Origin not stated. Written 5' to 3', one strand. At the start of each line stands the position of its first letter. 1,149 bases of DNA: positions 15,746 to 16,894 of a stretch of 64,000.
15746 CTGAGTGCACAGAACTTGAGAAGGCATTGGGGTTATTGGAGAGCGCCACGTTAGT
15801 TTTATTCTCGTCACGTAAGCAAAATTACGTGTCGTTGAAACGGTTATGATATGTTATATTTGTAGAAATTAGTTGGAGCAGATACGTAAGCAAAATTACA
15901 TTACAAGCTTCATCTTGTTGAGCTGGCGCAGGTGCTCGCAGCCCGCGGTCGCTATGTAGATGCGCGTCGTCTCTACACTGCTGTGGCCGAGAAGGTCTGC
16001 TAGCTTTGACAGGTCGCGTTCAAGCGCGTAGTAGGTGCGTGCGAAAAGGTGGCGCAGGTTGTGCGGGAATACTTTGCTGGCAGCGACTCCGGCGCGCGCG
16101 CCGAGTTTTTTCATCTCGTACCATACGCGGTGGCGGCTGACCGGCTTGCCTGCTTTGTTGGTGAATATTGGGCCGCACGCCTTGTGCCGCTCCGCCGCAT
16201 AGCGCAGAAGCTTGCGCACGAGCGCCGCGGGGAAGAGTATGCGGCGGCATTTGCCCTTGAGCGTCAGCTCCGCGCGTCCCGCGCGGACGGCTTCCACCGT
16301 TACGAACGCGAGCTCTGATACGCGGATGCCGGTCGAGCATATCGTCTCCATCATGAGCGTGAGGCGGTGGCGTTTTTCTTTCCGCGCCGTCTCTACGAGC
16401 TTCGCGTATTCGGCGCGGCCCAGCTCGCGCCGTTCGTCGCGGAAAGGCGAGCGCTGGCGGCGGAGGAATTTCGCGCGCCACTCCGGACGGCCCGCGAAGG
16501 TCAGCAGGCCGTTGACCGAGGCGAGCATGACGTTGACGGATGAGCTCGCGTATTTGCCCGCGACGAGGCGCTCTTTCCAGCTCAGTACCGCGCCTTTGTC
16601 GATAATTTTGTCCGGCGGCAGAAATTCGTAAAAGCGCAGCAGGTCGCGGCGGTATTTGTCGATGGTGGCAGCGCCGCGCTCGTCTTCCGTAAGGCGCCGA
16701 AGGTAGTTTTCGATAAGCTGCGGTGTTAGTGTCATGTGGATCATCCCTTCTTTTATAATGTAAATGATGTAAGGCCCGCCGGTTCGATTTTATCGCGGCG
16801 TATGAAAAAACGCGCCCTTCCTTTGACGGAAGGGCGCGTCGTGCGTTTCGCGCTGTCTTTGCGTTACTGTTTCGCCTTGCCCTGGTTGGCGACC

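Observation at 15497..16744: Candidate invertible promoter switch controlling the tpsBA adhesin operon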

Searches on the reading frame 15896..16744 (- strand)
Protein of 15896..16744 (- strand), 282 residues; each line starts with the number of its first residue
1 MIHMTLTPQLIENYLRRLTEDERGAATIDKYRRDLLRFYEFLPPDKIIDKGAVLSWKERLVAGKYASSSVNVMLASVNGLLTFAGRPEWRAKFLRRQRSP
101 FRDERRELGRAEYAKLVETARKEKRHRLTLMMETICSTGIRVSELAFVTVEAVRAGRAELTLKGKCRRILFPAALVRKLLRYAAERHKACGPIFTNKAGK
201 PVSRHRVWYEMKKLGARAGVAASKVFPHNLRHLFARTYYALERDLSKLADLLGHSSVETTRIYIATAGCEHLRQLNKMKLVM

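Call 6: search_protein_families(library=pfam, proteins=[window:15896-16744:-])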
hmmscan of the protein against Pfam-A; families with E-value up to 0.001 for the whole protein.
window:15896-16744:- (282 aa): 2 families
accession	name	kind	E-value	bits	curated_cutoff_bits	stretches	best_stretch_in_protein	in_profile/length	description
PF00589.27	Phage_integrase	-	1.2e-22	81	27.1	1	110-266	5-168/172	Phage integrase family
PF02899.23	Phage_int_SAM_1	-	9.2e-08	32.7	22.3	1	11-85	1-80/83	Phage integrase, N-terminal SAM-like domain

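Call 10: find_encoding_contigs(protein=window:15896-16744:-, flank=6000, max_places=10)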
Protein window:15896-16744:- (282 aa): no gene with exactly this product is on record in the collection.

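Call 11: search_protein_families(library=ncbifam, proteins=[window:15896-16744:-])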
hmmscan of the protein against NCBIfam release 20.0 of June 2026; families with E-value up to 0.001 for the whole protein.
window:15896-16744:- (282 aa): 10 families
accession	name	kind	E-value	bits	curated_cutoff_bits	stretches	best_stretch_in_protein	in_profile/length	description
NF040815.2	recomb_XerA_Arch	equivalog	5.3e-35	121.3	220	1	12-266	1-254/263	site-specific tyrosine recombinase/integron integrase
NF001399.0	PRK00283.1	subfamily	1.8e-33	116.1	279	1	8-276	6-292/300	tyrosine recombinase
TIGR02225.1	recomb_XerD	equivalog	8.7e-32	110.6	329.6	1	13-266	2-274/290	site-specific tyrosine recombinase XerD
TIGR02224.1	recomb_XerC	equivalog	1.5e-31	109.9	335.15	1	13-274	2-284/295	tyrosine recombinase XerC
NF003462.0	PRK05084.1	equivalog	1.3e-14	53.7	267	1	123-278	192-356/360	tyrosine recombinase XerS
NF002331.0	PRK01287.1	subfamily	3.1e-09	36.3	371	1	130-275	166-320/365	site-specific tyrosine recombinase XerC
TIGR02249.1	integrase_gron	subfamily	4.6e-08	32.8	265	1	211-264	246-298/315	integron integrase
NF011946.0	PRK15417.1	equivalog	1.3e-05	24.6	435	1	212-265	262-314/337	integron integrase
NF007370.0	PRK09870.1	subfamily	2.5e-05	24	221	1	186-267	100-180/200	tyrosine-type DNA invertase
NF007371.0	PRK09871.1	subfamily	0.00022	20.8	222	1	191-267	100-175/198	tyrosine-type DNA invertase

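Call 12: find_homologous_proteins(query=window:15896-16744:-, max_evalue=1e-20)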
Query window:15896-16744:- (282 aa): 7888 proteins with E <= 1e-20 among 8000 candidates; the best 120 are listed.
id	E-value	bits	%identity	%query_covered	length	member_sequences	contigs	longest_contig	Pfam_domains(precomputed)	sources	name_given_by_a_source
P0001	1.2e-177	607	99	99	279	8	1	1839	PF00589.28,PF02899.24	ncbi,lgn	-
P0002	8.3e-168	575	94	99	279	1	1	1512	PF00589.28,PF02899.24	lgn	-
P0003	2.0e-156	537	90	99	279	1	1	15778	PF00589.28,PF02899.24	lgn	-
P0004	3.0e-156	537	90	99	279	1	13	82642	PF00589.28,PF02899.24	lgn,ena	-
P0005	4.3e-156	536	90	99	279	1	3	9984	PF00589.28,PF02899.24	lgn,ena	-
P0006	5.4e-156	536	90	99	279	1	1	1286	PF00589.28,PF02899.24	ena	-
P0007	6.5e-156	536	89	99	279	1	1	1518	PF00589.28,PF02899.24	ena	-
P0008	8.2e-156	535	89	99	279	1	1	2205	PF00589.28,PF02899.24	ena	-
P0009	9.3e-156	535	89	99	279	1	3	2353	PF00589.28,PF02899.24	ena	-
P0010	1.1e-155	535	89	99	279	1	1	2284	PF00589.28,PF02899.24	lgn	-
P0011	1.2e-155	535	88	99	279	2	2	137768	PF00589.28,PF02899.24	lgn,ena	-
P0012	2.0e-155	534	89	99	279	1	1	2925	PF00589.28,PF02899.24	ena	-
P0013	2.1e-155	534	89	99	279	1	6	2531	PF00589.28,PF02899.24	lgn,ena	-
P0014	2.2e-155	534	89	99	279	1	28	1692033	PF00589.28,PF02899.24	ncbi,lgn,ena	-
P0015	2.4e-155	534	89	99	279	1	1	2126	PF00589.28,PF02899.24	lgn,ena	-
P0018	3.0e-155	534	89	99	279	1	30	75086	PF00589.28,PF02899.24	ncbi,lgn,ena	-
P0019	3.1e-155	533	89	99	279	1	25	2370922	PF00589.28,PF02899.24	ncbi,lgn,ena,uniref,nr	ncbi:tyrosine-type recombinase/integrase [uncultured Cloacibacillus sp.]|uniref:tyrosine-type recomb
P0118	1.0e-145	502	85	99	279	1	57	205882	PF00589.28,PF02899.24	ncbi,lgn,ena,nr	ncbi:MAG TPA: tyrosine-type recombinase/integrase [Candidatus Caccocola faecipullorum]|nr:tyrosine-t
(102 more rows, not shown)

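Call 13: find_encoding_contigs(protein=P0001, flank=5000, max_places=10)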
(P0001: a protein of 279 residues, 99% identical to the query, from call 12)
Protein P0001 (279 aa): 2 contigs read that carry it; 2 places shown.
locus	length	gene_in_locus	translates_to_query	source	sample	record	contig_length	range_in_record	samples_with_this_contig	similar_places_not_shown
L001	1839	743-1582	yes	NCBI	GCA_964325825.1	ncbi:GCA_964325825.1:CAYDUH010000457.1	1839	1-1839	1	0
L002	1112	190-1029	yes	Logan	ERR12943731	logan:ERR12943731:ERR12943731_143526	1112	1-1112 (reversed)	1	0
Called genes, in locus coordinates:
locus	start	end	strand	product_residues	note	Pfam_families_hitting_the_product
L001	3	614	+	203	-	?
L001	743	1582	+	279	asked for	PF02899:Phage_int_SAM_1 (weak), PF00589:Phage_integrase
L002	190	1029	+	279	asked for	PF02899:Phage_int_SAM_1 (weak), PF00589:Phage_integrase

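Call 14: find_encoding_contigs(protein=P0014, flank=5000, max_places=10)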
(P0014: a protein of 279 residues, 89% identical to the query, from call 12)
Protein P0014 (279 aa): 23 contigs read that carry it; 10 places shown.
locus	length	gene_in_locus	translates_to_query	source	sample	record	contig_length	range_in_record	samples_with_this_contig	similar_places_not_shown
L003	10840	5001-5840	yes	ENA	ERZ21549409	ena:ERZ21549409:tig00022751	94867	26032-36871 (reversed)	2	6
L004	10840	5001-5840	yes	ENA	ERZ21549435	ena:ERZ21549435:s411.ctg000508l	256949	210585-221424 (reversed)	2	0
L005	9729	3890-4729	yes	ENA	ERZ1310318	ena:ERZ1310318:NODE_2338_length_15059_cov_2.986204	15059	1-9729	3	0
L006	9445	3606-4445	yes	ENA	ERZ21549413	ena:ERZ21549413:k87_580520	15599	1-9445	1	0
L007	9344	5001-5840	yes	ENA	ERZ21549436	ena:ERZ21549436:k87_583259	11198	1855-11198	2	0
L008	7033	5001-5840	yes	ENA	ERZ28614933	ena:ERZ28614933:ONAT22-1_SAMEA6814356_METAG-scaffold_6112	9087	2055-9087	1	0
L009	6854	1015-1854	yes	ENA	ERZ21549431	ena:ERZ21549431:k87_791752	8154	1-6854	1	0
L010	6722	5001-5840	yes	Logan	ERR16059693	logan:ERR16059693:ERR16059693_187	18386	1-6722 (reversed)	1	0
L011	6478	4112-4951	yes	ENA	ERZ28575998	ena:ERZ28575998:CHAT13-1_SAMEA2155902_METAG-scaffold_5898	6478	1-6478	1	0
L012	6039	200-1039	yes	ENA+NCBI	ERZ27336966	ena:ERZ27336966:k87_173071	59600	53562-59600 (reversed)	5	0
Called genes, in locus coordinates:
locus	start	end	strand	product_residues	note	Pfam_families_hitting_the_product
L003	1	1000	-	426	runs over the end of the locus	PF00330:Aconitase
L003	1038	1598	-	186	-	PF01966:HD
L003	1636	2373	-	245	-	PF00392:GntR, PF07729:FCD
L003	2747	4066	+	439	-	PF02310:B12-binding, PF04055:Radical_SAM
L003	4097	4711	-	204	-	PF00583:Acetyltransf_1, PF13508:Acetyltransf_7, PF08445:FR47 (weak), PF13673:Acetyltransf_10 (weak)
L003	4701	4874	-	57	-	-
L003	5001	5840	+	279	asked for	PF02899:Phage_int_SAM_1, PF00589:Phage_integrase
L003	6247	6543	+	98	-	-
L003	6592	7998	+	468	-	PF08479:POTRA_2, PF03865:ShlB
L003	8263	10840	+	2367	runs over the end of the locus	-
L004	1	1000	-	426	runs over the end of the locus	PF00330:Aconitase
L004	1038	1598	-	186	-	PF01966:HD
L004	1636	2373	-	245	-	PF00392:GntR, PF07729:FCD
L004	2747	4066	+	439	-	PF02310:B12-binding, PF04055:Radical_SAM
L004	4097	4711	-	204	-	PF00583:Acetyltransf_1, PF13508:Acetyltransf_7, PF08445:FR47 (weak), PF13673:Acetyltransf_10 (weak)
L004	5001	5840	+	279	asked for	PF02899:Phage_int_SAM_1, PF00589:Phage_integrase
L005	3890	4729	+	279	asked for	PF02899:Phage_int_SAM_1, PF00589:Phage_integrase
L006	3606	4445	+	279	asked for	PF02899:Phage_int_SAM_1, PF00589:Phage_integrase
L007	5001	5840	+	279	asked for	PF02899:Phage_int_SAM_1, PF00589:Phage_integrase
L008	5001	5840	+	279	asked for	PF02899:Phage_int_SAM_1, PF00589:Phage_integrase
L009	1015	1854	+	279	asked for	PF02899:Phage_int_SAM_1, PF00589:Phage_integrase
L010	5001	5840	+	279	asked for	PF02899:Phage_int_SAM_1, PF00589:Phage_integrase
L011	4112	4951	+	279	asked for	PF02899:Phage_int_SAM_1, PF00589:Phage_integrase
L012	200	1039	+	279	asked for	PF02899:Phage_int_SAM_1, PF00589:Phage_integrase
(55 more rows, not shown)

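Call 20: find_related_loci(query=window:15896-16744:-, collection=genome_contigs, flank=5000)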
Query window:15896-16744:- (282 aa) in genome_contigs; peptide patterns used: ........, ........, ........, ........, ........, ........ (x = any residue, [..] = any of these).
64 stretches matched a pattern; 1 encode a relative of the query (tblastn E <= 1e-3); 1 distinct loci.
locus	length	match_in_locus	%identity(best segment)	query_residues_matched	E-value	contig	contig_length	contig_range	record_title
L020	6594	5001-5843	85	2-282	2e-157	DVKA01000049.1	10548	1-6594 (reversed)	MAG TPA_asm: Candidatus Caccocola faecipullorum isolate ChiHcec3-7374 ChiHcec3__C49058_L10548_SRR6323320, whole genome s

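Call 25: find_encoding_contigs(protein=P0002, flank=3000, max_places=10)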
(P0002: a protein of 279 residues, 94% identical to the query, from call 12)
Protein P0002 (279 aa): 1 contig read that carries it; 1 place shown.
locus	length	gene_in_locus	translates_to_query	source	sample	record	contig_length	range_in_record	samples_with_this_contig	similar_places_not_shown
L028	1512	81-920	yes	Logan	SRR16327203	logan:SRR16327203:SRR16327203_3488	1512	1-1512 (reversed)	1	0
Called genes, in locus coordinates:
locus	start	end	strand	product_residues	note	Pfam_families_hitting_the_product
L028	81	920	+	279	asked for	PF02899:Phage_int_SAM_1, PF00589:Phage_integrase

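Call 28: find_encoding_contigs(protein=P0118, flank=2500, max_places=10)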
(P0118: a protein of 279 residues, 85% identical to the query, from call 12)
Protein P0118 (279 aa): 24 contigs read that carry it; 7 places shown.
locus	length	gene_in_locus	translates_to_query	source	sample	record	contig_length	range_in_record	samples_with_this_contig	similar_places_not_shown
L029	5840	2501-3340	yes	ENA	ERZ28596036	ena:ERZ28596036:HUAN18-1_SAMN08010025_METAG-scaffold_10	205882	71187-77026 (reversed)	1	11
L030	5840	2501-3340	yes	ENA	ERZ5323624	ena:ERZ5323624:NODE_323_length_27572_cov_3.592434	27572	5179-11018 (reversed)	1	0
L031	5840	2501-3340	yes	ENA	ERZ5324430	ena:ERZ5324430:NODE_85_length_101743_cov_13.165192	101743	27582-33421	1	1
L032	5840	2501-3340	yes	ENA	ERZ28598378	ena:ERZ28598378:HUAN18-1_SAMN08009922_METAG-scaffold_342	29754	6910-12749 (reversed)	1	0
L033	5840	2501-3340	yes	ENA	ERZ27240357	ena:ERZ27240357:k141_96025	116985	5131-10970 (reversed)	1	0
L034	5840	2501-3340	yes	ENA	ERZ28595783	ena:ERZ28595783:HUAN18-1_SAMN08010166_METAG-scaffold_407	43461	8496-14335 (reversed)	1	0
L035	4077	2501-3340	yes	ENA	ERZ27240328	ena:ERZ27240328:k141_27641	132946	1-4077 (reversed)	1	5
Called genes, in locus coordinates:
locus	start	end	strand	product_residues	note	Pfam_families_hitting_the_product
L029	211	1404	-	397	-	PF00465:Fe-ADH, PF13685:Fe-ADH_2, PF25137:ADH_Fe_C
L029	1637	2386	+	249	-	PF00300:His_Phos_1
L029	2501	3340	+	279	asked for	PF02899:Phage_int_SAM_1, PF00589:Phage_integrase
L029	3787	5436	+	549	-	PF08479:POTRA_2, PF03865:ShlB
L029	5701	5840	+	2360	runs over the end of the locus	PF05342:Peptidase_M26_N (faint), PF07581:Glug (faint)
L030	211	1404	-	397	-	PF00465:Fe-ADH, PF13685:Fe-ADH_2, PF25137:ADH_Fe_C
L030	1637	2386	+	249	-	PF00300:His_Phos_1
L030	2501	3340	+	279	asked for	PF02899:Phage_int_SAM_1, PF00589:Phage_integrase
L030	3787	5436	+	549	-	PF08479:POTRA_2, PF03865:ShlB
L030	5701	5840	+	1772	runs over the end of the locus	?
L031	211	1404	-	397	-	PF00465:Fe-ADH, PF13685:Fe-ADH_2, PF25137:ADH_Fe_C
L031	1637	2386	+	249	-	PF00300:His_Phos_1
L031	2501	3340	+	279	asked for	PF02899:Phage_int_SAM_1, PF00589:Phage_integrase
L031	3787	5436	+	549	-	PF08479:POTRA_2, PF03865:ShlB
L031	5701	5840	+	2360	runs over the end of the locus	PF05342:Peptidase_M26_N (faint), PF07581:Glug (faint)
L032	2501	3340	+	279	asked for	PF02899:Phage_int_SAM_1, PF00589:Phage_integrase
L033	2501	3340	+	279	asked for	PF02899:Phage_int_SAM_1, PF00589:Phage_integrase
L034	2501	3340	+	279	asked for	PF02899:Phage_int_SAM_1, PF00589:Phage_integrase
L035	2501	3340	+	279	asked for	PF02899:Phage_int_SAM_1, PF00589:Phage_integrase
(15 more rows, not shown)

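Call 29: find_encoding_contigs(protein=P0019, flank=2500, max_places=10)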
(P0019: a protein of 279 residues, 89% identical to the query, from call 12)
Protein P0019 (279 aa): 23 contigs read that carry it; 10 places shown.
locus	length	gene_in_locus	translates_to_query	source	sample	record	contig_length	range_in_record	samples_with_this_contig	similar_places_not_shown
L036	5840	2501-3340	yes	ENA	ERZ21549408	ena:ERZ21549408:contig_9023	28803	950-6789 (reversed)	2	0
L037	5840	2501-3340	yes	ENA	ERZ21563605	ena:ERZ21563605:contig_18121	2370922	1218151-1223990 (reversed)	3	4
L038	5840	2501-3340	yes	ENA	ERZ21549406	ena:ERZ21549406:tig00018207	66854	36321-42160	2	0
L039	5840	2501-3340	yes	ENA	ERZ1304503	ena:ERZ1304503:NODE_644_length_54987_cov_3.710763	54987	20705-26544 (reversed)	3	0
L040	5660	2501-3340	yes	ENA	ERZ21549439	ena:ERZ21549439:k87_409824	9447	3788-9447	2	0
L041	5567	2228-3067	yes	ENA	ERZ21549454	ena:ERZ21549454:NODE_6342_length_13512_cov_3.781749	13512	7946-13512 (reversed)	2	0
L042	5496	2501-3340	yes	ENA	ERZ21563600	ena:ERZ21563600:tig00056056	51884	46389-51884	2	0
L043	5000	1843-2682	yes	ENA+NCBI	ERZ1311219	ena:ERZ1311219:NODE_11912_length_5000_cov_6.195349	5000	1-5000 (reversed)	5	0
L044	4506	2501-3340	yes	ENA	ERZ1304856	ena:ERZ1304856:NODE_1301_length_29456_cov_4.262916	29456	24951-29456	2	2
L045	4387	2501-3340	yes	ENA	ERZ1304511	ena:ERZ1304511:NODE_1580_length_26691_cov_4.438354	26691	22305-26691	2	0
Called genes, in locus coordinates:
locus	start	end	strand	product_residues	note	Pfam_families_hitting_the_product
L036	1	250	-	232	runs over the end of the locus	PF00392:GntR, PF07729:FCD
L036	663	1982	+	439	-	PF02310:B12-binding, PF04055:Radical_SAM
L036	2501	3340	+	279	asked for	PF02899:Phage_int_SAM_1, PF00589:Phage_integrase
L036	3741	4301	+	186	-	PF08479:POTRA_2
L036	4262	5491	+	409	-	PF03865:ShlB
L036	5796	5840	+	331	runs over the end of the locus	?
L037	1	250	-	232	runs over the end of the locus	PF00392:GntR, PF07729:FCD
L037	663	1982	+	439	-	PF02310:B12-binding, PF04055:Radical_SAM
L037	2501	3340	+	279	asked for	PF02899:Phage_int_SAM_1, PF00589:Phage_integrase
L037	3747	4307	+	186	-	PF08479:POTRA_2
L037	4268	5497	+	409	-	PF03865:ShlB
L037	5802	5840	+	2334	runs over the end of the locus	PF05342:Peptidase_M26_N, PF07581:Glug (faint)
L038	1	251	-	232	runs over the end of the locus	PF00392:GntR, PF07729:FCD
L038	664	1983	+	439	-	PF02310:B12-binding, PF04055:Radical_SAM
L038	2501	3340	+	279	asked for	PF02899:Phage_int_SAM_1, PF00589:Phage_integrase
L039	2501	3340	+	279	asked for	PF02899:Phage_int_SAM_1, PF00589:Phage_integrase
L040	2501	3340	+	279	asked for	PF02899:Phage_int_SAM_1, PF00589:Phage_integrase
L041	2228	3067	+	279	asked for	PF02899:Phage_int_SAM_1, PF00589:Phage_integrase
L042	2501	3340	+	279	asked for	PF02899:Phage_int_SAM_1, PF00589:Phage_integrase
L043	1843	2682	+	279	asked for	PF02899:Phage_int_SAM_1, PF00589:Phage_integrase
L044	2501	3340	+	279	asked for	PF02899:Phage_int_SAM_1, PF00589:Phage_integrase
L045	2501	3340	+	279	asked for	PF02899:Phage_int_SAM_1, PF00589:Phage_integrase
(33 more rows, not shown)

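Call 30: find_encoding_contigs(protein=P0018, flank=2500, max_places=10)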
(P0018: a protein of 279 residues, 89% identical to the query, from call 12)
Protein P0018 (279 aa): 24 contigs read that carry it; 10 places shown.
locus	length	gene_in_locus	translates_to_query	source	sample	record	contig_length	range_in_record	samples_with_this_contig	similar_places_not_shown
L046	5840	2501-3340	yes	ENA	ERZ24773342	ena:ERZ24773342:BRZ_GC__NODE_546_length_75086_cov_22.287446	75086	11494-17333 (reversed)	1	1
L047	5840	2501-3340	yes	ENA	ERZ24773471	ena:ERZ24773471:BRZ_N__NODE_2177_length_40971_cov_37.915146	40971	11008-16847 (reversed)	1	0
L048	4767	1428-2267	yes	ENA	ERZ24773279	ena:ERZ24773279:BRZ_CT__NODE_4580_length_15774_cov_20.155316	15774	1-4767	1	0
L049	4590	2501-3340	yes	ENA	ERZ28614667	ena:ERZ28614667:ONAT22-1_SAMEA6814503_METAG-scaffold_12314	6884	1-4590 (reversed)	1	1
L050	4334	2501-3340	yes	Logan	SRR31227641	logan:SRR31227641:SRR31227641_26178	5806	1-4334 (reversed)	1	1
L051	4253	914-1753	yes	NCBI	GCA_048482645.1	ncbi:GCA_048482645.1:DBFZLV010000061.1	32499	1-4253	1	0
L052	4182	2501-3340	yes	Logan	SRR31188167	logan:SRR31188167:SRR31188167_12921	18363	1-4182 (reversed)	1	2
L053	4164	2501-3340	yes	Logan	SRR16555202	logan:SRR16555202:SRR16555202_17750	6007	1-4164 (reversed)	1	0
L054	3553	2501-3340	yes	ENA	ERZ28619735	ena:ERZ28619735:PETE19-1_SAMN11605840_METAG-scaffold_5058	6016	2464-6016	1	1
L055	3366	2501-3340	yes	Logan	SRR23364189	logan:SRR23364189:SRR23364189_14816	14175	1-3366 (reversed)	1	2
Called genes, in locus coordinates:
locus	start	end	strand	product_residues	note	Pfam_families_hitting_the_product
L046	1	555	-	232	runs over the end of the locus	PF00392:GntR, PF07729:FCD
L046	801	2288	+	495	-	PF02310:B12-binding, PF04055:Radical_SAM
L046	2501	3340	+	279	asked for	PF02899:Phage_int_SAM_1, PF00589:Phage_integrase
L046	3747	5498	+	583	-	PF08479:POTRA_2, PF03865:ShlB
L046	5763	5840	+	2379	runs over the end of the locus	PF07581:Glug (faint)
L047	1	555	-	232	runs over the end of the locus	PF00392:GntR, PF07729:FCD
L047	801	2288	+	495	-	PF02310:B12-binding, PF04055:Radical_SAM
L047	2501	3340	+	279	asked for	PF02899:Phage_int_SAM_1, PF00589:Phage_integrase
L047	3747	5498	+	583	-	PF08479:POTRA_2, PF03865:ShlB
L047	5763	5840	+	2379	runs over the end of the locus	PF07581:Glug (faint)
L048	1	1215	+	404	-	?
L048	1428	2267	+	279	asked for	PF02899:Phage_int_SAM_1, PF00589:Phage_integrase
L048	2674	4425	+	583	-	PF08479:POTRA_2, PF03865:ShlB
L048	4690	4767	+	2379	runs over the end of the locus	PF07581:Glug (faint)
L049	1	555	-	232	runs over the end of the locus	PF00392:GntR, PF07729:FCD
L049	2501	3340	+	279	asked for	PF02899:Phage_int_SAM_1, PF00589:Phage_integrase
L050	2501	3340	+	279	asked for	PF02899:Phage_int_SAM_1, PF00589:Phage_integrase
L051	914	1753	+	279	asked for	PF02899:Phage_int_SAM_1, PF00589:Phage_integrase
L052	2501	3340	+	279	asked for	PF02899:Phage_int_SAM_1, PF00589:Phage_integrase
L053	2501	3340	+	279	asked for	PF02899:Phage_int_SAM_1, PF00589:Phage_integrase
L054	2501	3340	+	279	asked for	PF02899:Phage_int_SAM_1, PF00589:Phage_integrase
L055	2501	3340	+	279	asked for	PF02899:Phage_int_SAM_1, PF00589:Phage_integrase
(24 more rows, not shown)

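Call 45: search_solved_structures(query=window:15896-16735:-, max_evalue=0.001)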
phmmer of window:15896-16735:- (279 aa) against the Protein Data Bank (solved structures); distinct sequences matched with E-value up to 0.001: 6.
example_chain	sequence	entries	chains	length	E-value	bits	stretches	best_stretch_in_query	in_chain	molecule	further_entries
1a0p_A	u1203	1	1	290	6e-17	65.4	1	8-273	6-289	SITE-SPECIFIC RECOMBINASE XERD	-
4a8e_A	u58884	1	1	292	3.1e-16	63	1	23-278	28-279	PROBABLE TYROSINE RECOMBINASE XERC-LIKE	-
5dcf_A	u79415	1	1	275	2.1e-13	53.7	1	123-274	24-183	Tyrosine recombinase XerD,DNA translocase FtsK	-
5hxy_A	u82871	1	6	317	3.2e-09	40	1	6-261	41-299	Tyrosine recombinase XerA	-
5jjv_A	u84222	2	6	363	1.2e-08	38.2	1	113-261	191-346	Tyrosine recombinase XerH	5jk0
9i5v_14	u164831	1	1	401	1.3e-08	38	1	2-272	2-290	Ribosome-associated translation inhibitor RaiA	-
